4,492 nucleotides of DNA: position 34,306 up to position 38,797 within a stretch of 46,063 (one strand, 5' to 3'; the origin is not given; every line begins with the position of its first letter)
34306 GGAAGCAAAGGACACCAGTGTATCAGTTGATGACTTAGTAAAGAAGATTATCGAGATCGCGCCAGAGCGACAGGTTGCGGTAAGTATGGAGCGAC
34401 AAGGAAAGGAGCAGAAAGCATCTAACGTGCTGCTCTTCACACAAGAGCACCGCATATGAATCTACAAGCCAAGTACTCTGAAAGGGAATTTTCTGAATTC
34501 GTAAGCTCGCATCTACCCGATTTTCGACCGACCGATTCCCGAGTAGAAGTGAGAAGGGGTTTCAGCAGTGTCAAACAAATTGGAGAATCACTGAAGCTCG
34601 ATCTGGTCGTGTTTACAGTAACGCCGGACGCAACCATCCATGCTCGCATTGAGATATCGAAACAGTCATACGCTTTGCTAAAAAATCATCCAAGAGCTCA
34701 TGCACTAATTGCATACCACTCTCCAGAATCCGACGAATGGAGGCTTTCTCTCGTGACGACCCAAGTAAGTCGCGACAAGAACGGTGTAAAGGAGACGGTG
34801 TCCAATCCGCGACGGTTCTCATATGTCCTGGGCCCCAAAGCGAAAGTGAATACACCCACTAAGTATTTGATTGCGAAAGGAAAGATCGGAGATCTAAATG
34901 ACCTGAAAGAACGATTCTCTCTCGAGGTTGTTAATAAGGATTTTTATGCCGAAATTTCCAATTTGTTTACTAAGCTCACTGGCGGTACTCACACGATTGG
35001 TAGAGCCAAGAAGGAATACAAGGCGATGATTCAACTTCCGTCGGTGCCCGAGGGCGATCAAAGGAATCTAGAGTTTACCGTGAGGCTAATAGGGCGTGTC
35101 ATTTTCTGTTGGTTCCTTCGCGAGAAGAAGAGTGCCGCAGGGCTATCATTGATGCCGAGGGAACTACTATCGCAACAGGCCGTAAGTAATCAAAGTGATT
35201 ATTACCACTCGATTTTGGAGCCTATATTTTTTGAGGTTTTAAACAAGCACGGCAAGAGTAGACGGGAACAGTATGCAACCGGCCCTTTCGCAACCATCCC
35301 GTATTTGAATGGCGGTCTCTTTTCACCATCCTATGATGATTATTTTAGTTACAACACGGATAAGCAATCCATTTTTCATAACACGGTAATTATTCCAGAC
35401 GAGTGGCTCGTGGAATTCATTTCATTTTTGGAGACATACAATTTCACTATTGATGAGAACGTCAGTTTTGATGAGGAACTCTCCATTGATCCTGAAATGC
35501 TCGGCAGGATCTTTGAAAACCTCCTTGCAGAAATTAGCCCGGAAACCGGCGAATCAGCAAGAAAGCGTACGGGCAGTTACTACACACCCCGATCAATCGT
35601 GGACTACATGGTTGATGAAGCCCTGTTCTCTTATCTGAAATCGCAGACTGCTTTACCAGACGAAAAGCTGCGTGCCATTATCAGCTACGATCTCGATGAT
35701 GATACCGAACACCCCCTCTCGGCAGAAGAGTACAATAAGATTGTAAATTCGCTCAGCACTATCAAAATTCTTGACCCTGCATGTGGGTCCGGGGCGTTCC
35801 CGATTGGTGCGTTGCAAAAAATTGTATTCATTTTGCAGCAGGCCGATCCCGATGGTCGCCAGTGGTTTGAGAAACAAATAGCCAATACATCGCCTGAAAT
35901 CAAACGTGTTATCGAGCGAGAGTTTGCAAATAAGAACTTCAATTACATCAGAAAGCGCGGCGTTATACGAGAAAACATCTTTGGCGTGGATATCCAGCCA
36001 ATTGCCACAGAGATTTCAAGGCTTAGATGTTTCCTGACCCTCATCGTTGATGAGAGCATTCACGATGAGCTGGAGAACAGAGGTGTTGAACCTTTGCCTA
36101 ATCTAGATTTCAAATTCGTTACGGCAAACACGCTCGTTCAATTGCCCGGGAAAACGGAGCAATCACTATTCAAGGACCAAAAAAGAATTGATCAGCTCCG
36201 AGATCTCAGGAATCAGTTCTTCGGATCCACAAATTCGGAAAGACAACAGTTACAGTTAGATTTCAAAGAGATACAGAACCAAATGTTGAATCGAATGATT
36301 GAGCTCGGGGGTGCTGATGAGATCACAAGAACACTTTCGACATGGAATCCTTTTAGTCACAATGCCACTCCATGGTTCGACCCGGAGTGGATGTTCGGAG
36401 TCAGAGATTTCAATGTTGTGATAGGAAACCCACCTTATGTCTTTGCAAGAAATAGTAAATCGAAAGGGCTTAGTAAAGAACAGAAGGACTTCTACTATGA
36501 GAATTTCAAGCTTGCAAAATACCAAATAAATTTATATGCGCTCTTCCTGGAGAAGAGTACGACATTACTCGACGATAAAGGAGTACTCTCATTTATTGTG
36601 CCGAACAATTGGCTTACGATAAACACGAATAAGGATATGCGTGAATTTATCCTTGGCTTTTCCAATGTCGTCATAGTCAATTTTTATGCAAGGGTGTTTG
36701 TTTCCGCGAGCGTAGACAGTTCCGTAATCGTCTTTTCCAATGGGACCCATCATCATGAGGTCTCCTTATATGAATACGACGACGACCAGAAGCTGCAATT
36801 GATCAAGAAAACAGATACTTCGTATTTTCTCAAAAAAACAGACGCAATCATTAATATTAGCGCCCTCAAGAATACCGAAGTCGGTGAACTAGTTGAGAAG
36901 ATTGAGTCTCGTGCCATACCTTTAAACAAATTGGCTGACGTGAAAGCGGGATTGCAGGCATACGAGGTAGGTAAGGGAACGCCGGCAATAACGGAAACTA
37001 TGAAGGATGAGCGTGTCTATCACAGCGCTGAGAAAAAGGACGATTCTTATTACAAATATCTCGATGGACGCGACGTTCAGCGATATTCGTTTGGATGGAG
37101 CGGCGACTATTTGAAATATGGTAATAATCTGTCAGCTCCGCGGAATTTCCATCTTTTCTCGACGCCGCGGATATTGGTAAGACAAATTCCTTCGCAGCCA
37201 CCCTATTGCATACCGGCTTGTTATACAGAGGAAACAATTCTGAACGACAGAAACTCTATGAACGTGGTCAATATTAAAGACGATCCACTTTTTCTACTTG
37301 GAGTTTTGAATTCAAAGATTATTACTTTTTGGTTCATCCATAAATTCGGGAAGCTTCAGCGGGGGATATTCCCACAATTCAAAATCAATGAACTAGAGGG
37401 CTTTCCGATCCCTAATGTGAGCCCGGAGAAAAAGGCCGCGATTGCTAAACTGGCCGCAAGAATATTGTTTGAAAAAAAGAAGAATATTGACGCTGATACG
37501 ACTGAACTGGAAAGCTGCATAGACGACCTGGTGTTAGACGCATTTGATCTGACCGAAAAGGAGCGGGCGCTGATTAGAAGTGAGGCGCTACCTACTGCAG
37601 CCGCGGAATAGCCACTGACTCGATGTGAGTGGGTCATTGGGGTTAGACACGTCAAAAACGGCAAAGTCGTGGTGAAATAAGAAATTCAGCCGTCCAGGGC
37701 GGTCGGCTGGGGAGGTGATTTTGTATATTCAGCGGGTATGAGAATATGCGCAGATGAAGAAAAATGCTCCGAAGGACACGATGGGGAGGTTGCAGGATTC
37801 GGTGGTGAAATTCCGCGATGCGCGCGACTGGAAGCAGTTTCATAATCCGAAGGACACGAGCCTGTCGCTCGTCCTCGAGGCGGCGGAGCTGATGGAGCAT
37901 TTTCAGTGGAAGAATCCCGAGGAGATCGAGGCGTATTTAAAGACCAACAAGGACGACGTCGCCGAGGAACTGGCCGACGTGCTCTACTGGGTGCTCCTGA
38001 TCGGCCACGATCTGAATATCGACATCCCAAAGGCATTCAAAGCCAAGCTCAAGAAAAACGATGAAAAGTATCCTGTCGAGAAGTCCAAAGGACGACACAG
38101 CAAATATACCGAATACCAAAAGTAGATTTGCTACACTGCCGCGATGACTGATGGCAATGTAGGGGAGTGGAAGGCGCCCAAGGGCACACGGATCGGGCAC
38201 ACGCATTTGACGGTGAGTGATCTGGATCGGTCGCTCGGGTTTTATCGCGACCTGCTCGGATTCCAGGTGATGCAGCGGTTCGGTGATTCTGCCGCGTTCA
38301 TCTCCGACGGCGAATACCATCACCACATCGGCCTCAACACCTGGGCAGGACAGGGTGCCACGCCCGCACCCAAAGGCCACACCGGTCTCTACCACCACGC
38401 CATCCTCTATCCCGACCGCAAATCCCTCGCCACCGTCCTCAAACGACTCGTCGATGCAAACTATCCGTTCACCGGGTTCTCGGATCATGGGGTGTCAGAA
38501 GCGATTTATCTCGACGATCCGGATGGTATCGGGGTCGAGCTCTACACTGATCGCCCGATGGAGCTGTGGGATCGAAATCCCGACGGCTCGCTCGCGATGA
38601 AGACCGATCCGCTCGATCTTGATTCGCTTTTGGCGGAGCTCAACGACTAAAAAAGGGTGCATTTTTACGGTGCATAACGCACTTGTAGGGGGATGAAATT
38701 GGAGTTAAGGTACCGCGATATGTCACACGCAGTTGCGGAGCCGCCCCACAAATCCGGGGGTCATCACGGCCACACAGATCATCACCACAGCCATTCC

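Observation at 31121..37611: HKD/PLD-nuclease::SNF2-helicase fusion translationally coupled to a PglX/Eco57I-like m6A methyltransferase: compact helicase-dependent R-M / DISARM-like defence candidate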

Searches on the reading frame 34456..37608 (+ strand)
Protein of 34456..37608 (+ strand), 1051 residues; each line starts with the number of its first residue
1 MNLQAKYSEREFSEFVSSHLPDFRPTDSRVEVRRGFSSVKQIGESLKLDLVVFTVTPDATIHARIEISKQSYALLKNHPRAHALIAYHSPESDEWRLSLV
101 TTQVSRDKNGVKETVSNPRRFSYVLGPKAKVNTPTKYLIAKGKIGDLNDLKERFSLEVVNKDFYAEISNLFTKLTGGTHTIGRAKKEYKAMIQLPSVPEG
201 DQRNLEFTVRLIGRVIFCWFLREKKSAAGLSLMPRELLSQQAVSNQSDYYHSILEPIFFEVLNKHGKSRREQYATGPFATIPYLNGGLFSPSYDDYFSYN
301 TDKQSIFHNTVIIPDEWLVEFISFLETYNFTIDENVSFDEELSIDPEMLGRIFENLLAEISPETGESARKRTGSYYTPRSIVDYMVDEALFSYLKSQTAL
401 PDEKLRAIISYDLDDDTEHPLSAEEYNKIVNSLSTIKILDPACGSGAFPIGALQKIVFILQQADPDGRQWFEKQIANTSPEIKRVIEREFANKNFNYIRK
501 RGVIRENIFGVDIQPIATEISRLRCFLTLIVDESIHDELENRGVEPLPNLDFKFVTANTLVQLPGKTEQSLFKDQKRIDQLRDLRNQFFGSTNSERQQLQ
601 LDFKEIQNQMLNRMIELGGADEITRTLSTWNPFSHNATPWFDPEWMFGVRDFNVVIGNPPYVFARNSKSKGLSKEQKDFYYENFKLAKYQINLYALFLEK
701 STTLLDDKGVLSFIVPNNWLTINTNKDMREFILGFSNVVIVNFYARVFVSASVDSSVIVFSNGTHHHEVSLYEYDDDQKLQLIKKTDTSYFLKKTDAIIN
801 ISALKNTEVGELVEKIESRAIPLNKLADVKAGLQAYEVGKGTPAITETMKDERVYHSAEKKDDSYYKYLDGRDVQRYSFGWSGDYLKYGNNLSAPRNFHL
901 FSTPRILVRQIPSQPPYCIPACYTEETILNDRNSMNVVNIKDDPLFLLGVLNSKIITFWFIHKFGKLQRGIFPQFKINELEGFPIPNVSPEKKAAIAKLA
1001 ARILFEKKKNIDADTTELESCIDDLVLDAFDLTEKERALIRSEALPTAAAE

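Call 6: search_protein_families(library=pfam, proteins=[window:34456-37608:+], max_evalue=0.01)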
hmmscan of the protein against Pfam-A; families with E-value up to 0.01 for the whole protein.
window:34456-37608:+ (1051 aa): 6 families
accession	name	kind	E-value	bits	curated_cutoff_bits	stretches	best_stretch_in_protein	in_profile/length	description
PF07669.17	Eco57I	-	5.1e-32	111.7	25.3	1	506-748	1-171/171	Eco57I restriction-modification methylase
PF12950.13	TaqI_C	-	1.1e-19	71.2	26.5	1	867-985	2-118/118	TaqI-like C-terminal specificity domain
PF02384.22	N6_Mtase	-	1.9e-14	54.2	20.4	1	648-783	122-253/311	N-6 DNA Methylase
PF20473.4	MmeI_Mtase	-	2.5e-06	27.3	27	1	424-704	9-186/259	MmeI, DNA-methyltransferase domain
PF25120.1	DUF7814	-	5.6e-05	23.4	27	1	252-294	120-161/228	Domain of unknown function (DUF7814)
PF20465.4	MmeI_hel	-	0.0031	18.7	27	0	211-289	6-75/75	MmeI, helicase spacer domain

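Call 7: search_protein_families(library=padloc, proteins=[window:34456-37608:+], max_evalue=0.01)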
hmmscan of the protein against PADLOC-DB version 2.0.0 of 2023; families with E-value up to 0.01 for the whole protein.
window:34456-37608:+ (1051 aa): 68 families (the best 25 are shown)
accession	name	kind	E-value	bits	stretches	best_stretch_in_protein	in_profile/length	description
PDLC03601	REase_MTase_IIG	-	1.3e-77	259.7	3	197-457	231-482/1110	Type IIG restriction enzyme-methyltransferase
PDLC03596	REase_MTase_IIG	-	4.2e-74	248.2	3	429-886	535-942/1148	Type IIG restriction enzyme-methyltransferase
PDLC03612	REase_MTase_IIG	-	2.4e-59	199.5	3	651-889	806-1048/1247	Type IIG restriction enzyme-methyltransferase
PDLC03604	REase_MTase_IIG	-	6.2e-37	125.1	2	650-834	533-721/1011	Type IIG restriction enzyme-methyltransferase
PDLC03628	REase_MTase_IIG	-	7.9e-32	108.3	3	433-572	492-641/1100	Type IIG restriction enzyme-methyltransferase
PDLC03629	REase_MTase_IIG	-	6.4e-21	71.9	2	183-529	173-513/1182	Type IIG restriction enzyme-methyltransferase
PDLC03335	MTase_II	-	1e-20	72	1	646-833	189-372/607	Type II methyltransferase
PDLC02521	PglX|PglXI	-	4.8e-20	69.2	2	633-785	464-612/1174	PglX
PDLC02643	DrmMI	-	7.6e-20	68.4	2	367-524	550-691/1347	DrmMI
PDLC03609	REase_MTase_IIG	-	9.1e-19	64.7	2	646-886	552-789/1066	Type IIG restriction enzyme-methyltransferase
PDLC03267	MTase_II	-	1.3e-18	65.3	1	650-832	105-293/539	Type II methyltransferase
PDLC03348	MTase_II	-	5.3e-18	62.9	1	652-1041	347-709/727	Type II methyltransferase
PDLC03226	MTase_II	-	6.3e-18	62.7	2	650-766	127-238/579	Type II methyltransferase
PDLC03600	REase_MTase_IIG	-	1.2e-17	61.2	2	639-801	485-649/1205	Type IIG restriction enzyme-methyltransferase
PDLC03627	REase_MTase_IIG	-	3.1e-17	59.6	2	343-450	327-422/1136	Type IIG restriction enzyme-methyltransferase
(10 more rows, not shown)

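Call 8: search_protein_families(library=ncbifam, proteins=[window:34456-37608:+], max_evalue=0.001)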
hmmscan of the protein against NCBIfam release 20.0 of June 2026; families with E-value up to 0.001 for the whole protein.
window:34456-37608:+ (1051 aa): 6 families
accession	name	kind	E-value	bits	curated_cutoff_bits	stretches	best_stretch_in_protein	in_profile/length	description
NF033452.1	BREX_1_MTaseX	exception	1.7e-25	89.1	500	1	376-791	254-645/1210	BREX-1 system adenine-specific DNA-methyltransferase PglX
TIGR02987.1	met_A_Alw26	exception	2.6e-20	72.7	353.5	1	648-961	112-434/523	Alw26I/Eco31I/Esp3I family type II restriction adenine-specific DNA-methyltransferase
NF033455.1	BREX_6_MTaseX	exception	5.5e-15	54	900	2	651-749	554-644/1319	BREX-6 system adenine-specific DNA-methyltransferase PglX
NF033451.1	BREX_2_MTaseX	equivalog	2.9e-11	41.9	400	1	362-470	185-259/1185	BREX-2 system adenine-specific DNA-methyltransferase PglX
NF047738.1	antiphage_MADS2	equivalog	4.3e-06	25.3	720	0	434-491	331-389/654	methylation-associated defense system DNA methyltransferase MAD2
NF033454.1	BREX_5_MTaseX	exception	7.7e-05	20.4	900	0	650-760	501-605/1404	BREX-5 system adenine-specific DNA-methyltransferase PglX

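Call 10: search_solved_structures(query=window:34456-37608:+, max_evalue=0.001)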
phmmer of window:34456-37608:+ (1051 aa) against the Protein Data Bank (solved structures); distinct sequences matched with E-value up to 0.001: 12.
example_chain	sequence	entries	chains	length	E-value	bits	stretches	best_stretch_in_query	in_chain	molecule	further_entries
1g38_A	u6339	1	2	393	6.7e-12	47.2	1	651-762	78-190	MODIFICATION METHYLASE TAQI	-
2ibs_A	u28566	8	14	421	6.7e-12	47.2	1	651-762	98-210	Modification methylase TaqI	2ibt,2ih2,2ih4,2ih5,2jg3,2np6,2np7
1aqj_A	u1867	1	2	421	6.8e-12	47.2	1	651-762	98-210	ADENINE-N6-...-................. TAQI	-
1aqi_A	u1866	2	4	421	6.8e-12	47.2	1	651-762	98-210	ADENINE-N6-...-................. TAQI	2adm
7lni_A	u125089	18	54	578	4e-09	38.1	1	651-763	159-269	Site-specific DNA-methyltransferase (adenine-specific)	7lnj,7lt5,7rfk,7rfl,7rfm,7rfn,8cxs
8cxz_A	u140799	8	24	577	4.1e-09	38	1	651-763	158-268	Site-specific DNA-methyltransferase (adenine-specific)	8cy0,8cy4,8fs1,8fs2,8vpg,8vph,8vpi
8c45_A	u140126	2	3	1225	5.4e-09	37.6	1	638-752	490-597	site-specific DNA-methyltransferase (adenine-specific)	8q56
7qw5_A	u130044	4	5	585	8.4e-09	37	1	651-754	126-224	Modification methylase BseCI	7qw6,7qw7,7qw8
9ewz_C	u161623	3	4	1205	6.1e-07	30.8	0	638-752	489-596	Adenine-specific methyltransferase BrxX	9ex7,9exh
8zek_A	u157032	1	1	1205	7.6e-07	30.5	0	638-752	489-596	site-specific DNA-methyltransferase (adenine-specific)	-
2okc_A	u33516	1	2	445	0.00015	22.9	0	653-782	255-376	Type I restriction enzyme StySJI M protein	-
3s1s_A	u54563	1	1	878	0.00019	22.5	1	651-770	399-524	restriction endonuclease BpuSI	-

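Call 26: find_homologous_proteins(query=window:34456-37608:+, max_evalue=1e-10)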
Query window:34456-37608:+ (1051 aa): 7617 proteins with E <= 1e-10 among 8000 candidates; the best 120 are listed.
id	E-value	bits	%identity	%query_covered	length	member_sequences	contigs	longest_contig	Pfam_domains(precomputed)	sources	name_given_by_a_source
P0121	0.0e+0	2167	100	91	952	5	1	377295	PF02384.23,PF07669.18,PF12950.14,PF20473.5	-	-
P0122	0.0e+0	1330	57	99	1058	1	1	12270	PF25120.2,PF02384.23,PF07669.18,PF12950.14,PF20473.5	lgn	-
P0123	0.0e+0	1303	59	99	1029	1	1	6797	PF02384.23,PF07669.18,PF12950.14,PF20473.5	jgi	jgi:hypothetical protein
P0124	0.0e+0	1263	56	99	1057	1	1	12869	PF02384.23,PF07669.18,PF12950.14,PF01170.25,PF20473.5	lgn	-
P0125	0.0e+0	1262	55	99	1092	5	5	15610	PF02384.23,PF07669.18,PF12950.14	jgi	jgi:hypothetical protein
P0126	0.0e+0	1257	57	97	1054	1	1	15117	PF25120.2,PF02384.23,PF07669.18,PF12950.14,PF20473.5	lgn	-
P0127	0.0e+0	1246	72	72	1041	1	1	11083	PF25120.2,PF02384.23,PF07669.18,PF12950.14,PF20473.5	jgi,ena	-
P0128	0.0e+0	1235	56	97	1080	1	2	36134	PF25120.2,PF02384.23,PF07669.18,PF12950.14,PF20473.5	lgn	-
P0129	0.0e+0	1232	56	99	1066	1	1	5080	PF25120.2,PF02384.23,PF07669.18,PF12950.14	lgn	-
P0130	0.0e+0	1221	54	97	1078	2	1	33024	PF02384.23,PF07669.18,PF12950.14,PF20473.5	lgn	-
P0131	0.0e+0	1209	57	94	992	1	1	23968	PF02384.23,PF07669.18,PF20473.5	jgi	jgi:hypothetical protein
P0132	0.0e+0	1205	54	99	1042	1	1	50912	PF02384.23,PF07669.18,PF12950.14,PF20473.5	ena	-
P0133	0.0e+0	1195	52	99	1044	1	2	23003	PF25120.2,PF02384.23,PF07669.18,PF12950.14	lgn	-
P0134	0.0e+0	1169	53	99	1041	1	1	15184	PF02384.23,PF07669.18,PF12950.14,PF20473.5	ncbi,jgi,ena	jgi:hypothetical protein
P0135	0.0e+0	1163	66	74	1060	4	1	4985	PF02384.23,PF07669.18,PF12950.14,PF20473.5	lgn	-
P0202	3.5e-273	927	46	97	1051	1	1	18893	PF02384.23,PF07669.18,PF12950.14,PF20473.5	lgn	-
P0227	1.6e-269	915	45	99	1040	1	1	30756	PF02384.23,PF07669.18,PF12950.14,PF20473.5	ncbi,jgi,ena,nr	ncbi:MAG: TaqI-like C-terminal specificity domain-containing protein [Methanolobus sp.]|nr:TaqI-like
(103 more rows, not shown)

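Call 42: find_encoding_contigs(protein=P0121, flank=3000, max_places=4)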
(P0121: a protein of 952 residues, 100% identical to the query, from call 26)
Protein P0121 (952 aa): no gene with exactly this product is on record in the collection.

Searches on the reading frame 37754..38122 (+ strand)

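Call 73: search_protein_families(library=pfam, proteins=[window:37754-38122:+], max_evalue=0.001)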
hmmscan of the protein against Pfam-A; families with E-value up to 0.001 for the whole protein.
window:37754-38122:+ (123 aa): 4 families
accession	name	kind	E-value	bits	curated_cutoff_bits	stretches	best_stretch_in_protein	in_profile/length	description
PF12643.12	MazG-like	-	6.7e-18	65.2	27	1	38-120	2-84/85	MazG-like family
PF03819.22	MazG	-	5.9e-06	26.9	22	1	39-107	10-71/74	MazG nucleotide pyrophosphohydrolase domain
PF01503.22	PRA-PH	-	0.00032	21.5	21.3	1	56-96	40-80/86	Phosphoribosyl-ATP pyrophosphohydrolase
PF08761.16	dUTPase_2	-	0.0007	20.4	22.9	1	33-103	30-98/162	dUTPase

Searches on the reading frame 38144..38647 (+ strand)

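Call 6: search_protein_families(library=pfam, proteins=[window:38144-38647:+], max_evalue=0.01)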
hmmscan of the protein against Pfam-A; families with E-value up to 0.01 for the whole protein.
window:38144-38647:+ (168 aa): 4 families
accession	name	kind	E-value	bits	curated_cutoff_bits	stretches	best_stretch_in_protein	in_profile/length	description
PF00903.31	Glyoxalase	-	3.1e-15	57.1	20.6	1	16-133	1-121/121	Glyoxalase/Bleomycin resistance protein/Dioxygenase superfamily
PF22677.2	Ble-like_N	-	2.2e-06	27.8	24.5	1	17-50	2-36/41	Bleomycin resistance protein-like N-terminal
PF12681.13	Glyoxalase_2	-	0.0083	16.5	30.1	0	22-60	6-44/118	Glyoxalase-like domain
PF13669.12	Glyoxalase_4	-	0.0087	16.8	27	0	19-110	2-94/109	Glyoxalase/Bleomycin resistance protein/Dioxygenase superfamily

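Call 7: search_protein_families(library=padloc, proteins=[window:38144-38647:+], max_evalue=0.01)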
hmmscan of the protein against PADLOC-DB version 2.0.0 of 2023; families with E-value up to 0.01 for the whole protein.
window:38144-38647:+ (168 aa): 0 families

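Call 8: search_protein_families(library=ncbifam, proteins=[window:38144-38647:+], max_evalue=0.001)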
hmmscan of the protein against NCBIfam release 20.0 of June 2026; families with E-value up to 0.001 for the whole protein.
window:38144-38647:+ (168 aa): 26 families (the best 25 are shown)
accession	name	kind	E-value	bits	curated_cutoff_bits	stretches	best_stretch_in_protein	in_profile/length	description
TIGR02295.1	HpaD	equivalog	3.1e-11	43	321.4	1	15-61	3-49/298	3,4-dihydroxyphenylacetate 2,3-dioxygenase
NF000496.2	Fos_GSH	equivalog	4e-08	33.4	180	1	17-135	5-116/136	fosfomycin resistance glutathione transferase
NF000124.1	fos-Vibrio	exception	1.4e-07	31.7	250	1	18-134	6-110/132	FosG/FosC2-related fosfomycin resistance glutathione transferase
NF000221.4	FosA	exception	3.1e-07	30.4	250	1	18-134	6-115/137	FosA family fosfomycin resistance glutathione transferase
TIGR03211.1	catechol_2_3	equivalog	5.5e-07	29.1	320.2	1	16-136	4-118/303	catechol 2,3-dioxygenase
NF051469.1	fosA13_fam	exception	7.9e-07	29.1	290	1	16-134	4-114/136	FosA13 family fosfomycin resistance glutathione transferase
NF000339.2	fos-Crono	exception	5.3e-06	26.6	275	1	18-134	5-111/134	FosA family fosfomycin resistance glutathione transferase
NF040540.1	fosA5_fam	exception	5.6e-06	26.4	310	1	18-134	6-115/139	FosA5 family fosfomycin resistance glutathione transferase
TIGR00068.2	glyox_I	equivalog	7.3e-06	25.9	120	1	17-46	2-31/143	lactoylglutathione lyase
NF000094.1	354827590_fosA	exception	1.2e-05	25.4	275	1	16-62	4-49/135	FosA family fosfomycin resistance glutathione transferase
NF032892.0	fosA7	exception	1.7e-05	24.9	305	1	18-134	6-115/140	FosA7 family fosfomycin resistance glutathione transferase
NF000494.1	FosF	exception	1.9e-05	24.7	280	1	15-134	3-110/132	fosfomycin resistance glutathione transferase FosF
NF033405.1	FosLL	exception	2.8e-05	24.4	270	1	18-64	7-52/135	fosfomycin resistance glutathione transferase FosLL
NF000495.1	FosK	exception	4.6e-05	23.3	280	1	15-134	3-110/132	fosfomycin resistance glutathione transferase FosK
NF000125.1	498180014_fosA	hypoth_equivalog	5.2e-05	23.4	250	1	13-136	2-119/129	Fos family putative thiol transferase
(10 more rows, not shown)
